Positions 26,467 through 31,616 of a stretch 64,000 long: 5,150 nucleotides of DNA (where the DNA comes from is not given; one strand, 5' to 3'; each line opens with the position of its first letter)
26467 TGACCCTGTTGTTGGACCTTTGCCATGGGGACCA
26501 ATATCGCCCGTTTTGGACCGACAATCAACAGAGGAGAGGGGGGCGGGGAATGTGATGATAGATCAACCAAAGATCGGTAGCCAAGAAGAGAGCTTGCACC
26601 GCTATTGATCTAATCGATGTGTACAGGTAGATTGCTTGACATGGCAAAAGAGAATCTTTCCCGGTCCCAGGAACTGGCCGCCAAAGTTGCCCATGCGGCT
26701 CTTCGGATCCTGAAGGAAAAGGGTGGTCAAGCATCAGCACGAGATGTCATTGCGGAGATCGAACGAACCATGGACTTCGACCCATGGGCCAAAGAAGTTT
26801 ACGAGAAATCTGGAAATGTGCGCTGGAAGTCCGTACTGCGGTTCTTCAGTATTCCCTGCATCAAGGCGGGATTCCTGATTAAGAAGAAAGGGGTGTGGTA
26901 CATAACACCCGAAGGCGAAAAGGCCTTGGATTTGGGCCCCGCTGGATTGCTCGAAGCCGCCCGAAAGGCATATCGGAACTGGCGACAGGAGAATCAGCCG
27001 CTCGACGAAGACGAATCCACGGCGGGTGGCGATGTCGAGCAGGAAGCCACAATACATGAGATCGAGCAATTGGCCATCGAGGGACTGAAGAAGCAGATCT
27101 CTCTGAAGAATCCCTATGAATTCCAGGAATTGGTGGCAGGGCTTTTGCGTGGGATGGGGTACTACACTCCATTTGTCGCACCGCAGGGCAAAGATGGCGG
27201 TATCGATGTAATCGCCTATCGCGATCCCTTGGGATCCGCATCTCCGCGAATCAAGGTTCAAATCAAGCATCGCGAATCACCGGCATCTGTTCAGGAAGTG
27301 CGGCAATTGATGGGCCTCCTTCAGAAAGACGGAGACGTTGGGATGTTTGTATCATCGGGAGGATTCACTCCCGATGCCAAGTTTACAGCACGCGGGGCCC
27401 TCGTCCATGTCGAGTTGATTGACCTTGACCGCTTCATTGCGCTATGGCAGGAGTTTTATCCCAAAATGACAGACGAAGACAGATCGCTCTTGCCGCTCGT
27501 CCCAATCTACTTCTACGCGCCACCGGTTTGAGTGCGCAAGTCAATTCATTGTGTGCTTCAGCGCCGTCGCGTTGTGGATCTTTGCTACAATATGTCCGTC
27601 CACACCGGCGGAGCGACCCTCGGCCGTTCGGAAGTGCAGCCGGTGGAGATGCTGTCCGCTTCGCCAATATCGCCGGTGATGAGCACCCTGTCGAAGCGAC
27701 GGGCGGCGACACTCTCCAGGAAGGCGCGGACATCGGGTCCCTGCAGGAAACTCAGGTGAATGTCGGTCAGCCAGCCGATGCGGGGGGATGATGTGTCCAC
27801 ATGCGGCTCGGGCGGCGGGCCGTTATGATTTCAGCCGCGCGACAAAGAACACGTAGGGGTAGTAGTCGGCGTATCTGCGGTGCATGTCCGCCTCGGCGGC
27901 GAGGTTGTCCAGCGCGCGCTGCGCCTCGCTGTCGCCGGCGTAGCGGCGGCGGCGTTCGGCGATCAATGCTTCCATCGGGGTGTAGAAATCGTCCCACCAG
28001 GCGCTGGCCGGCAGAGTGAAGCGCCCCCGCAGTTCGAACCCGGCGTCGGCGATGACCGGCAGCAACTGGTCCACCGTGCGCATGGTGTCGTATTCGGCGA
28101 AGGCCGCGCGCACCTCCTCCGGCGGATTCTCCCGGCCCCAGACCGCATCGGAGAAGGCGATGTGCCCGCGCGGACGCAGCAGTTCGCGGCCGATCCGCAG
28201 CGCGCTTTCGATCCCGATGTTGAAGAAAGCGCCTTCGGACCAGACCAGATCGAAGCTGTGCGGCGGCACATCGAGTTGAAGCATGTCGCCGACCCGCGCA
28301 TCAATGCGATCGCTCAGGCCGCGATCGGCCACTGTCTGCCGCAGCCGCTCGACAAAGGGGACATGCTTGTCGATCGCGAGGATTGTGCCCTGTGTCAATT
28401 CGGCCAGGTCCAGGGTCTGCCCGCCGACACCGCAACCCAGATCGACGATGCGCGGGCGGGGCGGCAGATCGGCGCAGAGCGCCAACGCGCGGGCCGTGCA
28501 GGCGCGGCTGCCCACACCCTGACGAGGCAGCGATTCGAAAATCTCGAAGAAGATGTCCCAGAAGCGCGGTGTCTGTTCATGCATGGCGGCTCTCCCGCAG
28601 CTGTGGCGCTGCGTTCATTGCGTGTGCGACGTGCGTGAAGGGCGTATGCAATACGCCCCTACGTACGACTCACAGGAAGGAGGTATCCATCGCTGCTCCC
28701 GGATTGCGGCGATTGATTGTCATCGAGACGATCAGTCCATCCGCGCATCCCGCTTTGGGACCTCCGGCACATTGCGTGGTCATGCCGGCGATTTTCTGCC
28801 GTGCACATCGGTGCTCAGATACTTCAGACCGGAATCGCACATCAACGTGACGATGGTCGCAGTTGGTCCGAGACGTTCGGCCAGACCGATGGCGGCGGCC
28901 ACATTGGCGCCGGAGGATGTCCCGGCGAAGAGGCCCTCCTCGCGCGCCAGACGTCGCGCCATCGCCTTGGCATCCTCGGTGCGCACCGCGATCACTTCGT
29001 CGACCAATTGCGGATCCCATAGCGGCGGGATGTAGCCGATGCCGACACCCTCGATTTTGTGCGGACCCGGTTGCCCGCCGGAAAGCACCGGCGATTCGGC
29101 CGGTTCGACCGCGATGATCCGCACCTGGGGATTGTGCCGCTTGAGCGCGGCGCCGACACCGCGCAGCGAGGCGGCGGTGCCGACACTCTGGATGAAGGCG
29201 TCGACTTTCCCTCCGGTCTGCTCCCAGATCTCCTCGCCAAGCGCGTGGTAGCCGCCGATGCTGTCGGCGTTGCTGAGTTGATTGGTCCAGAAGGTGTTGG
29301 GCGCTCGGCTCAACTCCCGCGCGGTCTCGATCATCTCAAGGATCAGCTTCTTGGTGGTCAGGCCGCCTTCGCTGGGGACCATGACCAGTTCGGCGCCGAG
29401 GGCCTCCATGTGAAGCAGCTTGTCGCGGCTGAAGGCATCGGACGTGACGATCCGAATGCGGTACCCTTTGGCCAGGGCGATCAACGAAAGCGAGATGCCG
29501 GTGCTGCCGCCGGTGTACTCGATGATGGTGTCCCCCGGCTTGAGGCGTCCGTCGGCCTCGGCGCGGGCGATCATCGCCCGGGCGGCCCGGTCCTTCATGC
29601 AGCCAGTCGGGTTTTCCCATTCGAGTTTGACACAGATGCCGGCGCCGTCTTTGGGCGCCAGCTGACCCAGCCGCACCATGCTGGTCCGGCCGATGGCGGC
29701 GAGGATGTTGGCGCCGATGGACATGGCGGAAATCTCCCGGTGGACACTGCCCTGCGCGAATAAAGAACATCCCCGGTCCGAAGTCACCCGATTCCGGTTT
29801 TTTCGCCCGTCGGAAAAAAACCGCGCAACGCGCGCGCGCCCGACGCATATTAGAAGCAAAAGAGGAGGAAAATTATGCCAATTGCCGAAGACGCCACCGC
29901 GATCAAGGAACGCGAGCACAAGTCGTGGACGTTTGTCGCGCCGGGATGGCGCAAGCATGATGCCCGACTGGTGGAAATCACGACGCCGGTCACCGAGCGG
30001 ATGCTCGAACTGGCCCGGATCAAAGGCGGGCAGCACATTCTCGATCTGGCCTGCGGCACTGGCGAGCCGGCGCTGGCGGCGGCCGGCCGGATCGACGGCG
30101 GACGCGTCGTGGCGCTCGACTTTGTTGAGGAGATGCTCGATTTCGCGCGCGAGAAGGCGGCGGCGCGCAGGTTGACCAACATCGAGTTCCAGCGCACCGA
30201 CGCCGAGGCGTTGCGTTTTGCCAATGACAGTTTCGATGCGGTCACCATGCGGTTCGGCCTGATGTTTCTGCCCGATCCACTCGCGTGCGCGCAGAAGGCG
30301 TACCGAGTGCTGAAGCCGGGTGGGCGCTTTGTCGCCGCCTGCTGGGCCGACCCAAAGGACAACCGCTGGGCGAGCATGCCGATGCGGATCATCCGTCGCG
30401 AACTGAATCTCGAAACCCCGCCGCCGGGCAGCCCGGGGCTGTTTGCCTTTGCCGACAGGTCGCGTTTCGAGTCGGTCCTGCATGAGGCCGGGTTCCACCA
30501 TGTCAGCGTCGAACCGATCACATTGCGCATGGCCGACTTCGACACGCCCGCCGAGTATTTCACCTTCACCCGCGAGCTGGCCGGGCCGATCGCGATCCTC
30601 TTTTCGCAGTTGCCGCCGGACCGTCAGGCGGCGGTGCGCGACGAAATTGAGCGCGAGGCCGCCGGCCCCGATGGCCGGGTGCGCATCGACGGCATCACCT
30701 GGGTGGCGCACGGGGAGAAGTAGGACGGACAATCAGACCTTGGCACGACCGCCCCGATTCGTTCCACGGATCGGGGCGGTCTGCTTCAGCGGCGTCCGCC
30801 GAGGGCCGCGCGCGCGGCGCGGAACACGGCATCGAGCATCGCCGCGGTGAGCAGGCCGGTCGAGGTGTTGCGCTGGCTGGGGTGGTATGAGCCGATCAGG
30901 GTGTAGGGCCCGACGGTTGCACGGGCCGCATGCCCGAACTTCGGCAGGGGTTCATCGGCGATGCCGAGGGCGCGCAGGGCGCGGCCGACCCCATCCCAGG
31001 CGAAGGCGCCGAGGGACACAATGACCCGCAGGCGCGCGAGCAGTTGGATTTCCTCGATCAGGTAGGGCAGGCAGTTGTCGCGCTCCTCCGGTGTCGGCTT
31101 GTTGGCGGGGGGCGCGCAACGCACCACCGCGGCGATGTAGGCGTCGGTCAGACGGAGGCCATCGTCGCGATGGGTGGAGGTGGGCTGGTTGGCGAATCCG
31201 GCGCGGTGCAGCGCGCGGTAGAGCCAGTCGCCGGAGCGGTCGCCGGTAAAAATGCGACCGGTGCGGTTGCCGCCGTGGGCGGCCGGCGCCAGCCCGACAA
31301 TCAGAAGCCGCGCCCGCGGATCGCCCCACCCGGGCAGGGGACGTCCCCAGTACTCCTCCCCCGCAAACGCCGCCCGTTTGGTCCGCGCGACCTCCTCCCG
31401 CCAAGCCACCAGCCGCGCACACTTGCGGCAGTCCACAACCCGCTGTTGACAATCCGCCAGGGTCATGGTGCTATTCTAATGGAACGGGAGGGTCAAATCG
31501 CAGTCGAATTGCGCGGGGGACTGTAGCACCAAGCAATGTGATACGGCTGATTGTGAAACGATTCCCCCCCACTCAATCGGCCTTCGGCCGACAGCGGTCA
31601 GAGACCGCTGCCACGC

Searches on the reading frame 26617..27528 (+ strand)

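Call 16: search_protein_families(library=pfam, proteins=[window:26617-27528:+], max_evalue=0.01)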
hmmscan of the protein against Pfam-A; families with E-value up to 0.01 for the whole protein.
window:26617-27528:+ (304 aa): 2 families
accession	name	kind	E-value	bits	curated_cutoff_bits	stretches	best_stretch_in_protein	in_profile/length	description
PF04471.18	Mrr_cat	-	4.4e-23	82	21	1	165-276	5-114/115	Restriction endonuclease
PF14338.12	Mrr_N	-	7.2e-11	42.5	29.5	1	27-104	7-85/87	Mrr N-terminal domain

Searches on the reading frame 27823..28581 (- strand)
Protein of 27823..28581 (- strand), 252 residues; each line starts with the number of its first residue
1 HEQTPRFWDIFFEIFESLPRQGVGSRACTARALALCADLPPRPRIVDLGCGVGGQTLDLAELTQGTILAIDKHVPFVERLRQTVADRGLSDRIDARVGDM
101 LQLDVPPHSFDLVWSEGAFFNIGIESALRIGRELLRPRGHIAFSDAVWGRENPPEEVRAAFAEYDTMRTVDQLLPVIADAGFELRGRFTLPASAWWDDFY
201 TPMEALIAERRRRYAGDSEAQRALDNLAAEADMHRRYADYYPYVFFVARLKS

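Call 16: search_protein_families(library=pfam, proteins=[window:27823-28581:-], max_evalue=0.01)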
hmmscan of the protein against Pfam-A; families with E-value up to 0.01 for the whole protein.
window:27823-28581:- (252 aa): 6 families
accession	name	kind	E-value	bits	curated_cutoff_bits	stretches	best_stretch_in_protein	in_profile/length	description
PF13649.12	Methyltransf_25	-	7e-14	52.7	27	1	45-139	1-97/97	Methyltransferase domain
PF08241.18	Methyltransf_11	-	5.7e-13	49.8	21.2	1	46-143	1-95/95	Methyltransferase domain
PF13847.12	Methyltransf_31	-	9.9e-13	48.4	27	1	44-195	6-133/145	Methyltransferase domain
PF08242.18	Methyltransf_12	-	7.5e-09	36.6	30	1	46-141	1-98/98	Methyltransferase domain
PF05175.20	MTS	-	8.2e-05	22.8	23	1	42-116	32-105/170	Methyltransferase small domain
PF13489.12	Methyltransf_23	-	0.008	16.4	27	0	32-145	12-118/164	Methyltransferase domain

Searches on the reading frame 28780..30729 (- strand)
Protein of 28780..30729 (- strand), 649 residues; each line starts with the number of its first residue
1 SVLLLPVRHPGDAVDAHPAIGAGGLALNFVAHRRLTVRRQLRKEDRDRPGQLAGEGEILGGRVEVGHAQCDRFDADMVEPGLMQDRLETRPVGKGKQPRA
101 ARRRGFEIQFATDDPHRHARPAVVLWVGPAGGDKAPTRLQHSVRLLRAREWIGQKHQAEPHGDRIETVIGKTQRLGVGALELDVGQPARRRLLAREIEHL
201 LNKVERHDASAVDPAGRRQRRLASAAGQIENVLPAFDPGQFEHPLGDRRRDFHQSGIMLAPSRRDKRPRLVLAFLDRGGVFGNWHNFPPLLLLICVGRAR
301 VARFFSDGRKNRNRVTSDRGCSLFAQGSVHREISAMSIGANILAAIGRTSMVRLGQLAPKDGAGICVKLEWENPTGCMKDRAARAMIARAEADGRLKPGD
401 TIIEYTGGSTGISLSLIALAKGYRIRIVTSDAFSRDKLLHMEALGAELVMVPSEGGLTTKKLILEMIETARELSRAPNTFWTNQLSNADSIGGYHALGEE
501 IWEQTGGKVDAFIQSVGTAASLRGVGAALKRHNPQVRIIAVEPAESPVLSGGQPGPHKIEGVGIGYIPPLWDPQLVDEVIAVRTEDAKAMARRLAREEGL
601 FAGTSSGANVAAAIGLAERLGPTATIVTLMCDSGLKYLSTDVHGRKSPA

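Call 16: search_protein_families(library=pfam, proteins=[window:28780-30729:-], max_evalue=0.01)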
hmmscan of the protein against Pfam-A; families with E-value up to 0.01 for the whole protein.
window:28780-30729:- (649 aa): 1 family
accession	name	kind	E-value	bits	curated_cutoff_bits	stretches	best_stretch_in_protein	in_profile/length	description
PF00291.31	PALP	-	2.9e-69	234.1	35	1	343-632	2-295/295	Pyridoxal-phosphate dependent enzyme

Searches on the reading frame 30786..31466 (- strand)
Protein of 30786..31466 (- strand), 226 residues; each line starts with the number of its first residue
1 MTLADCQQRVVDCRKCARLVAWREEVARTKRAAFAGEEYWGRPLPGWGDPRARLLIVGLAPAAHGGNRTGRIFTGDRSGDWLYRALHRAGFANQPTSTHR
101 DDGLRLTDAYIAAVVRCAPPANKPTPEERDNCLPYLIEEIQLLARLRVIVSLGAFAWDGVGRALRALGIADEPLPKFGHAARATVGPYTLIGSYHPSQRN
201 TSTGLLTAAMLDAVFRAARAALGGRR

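Call 16: search_protein_families(library=pfam, proteins=[window:30786-31463:-], max_evalue=0.01)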
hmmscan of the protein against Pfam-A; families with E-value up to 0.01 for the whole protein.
window:30786-31463:- (225 aa): 1 family
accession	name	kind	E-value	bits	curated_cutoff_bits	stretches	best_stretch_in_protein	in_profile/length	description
PF03167.25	UDG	-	1.7e-28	99.9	24.3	1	44-216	1-139/141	Uracil DNA glycosylase superfamily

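Call 92: find_encoding_contigs(protein=window:30786-31466:-, flank=4000, max_places=6)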
Protein window:30786-31466:- (226 aa): 1 contig read that carries it; 1 place shown.
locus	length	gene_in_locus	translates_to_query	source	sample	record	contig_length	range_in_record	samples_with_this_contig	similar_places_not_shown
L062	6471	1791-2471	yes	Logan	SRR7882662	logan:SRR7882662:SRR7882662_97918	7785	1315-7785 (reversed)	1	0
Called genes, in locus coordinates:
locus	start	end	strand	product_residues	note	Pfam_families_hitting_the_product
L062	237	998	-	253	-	PF13276:HTH_21, PF00665:rve, PF13683:rve_3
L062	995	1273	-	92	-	PF01527:HTH_Tnp_1, PF13384:HTH_23 (weak), PF13518:HTH_28 (weak)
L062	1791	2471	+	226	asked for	PF03167:UDG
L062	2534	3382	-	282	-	PF13489:Methyltransf_23, PF01209:Ubie_methyltran, PF13847:Methyltransf_31, PF08241:Methyltransf_11, PF08242:Methyltransf_12, PF13649:Methyltransf_25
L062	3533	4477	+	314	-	PF00291:PALP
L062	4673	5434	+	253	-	PF08241:Methyltransf_11, PF08242:Methyltransf_12, PF13649:Methyltransf_25, PF13847:Methyltransf_31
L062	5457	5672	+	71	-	-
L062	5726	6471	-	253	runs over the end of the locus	PF04471:Mrr_cat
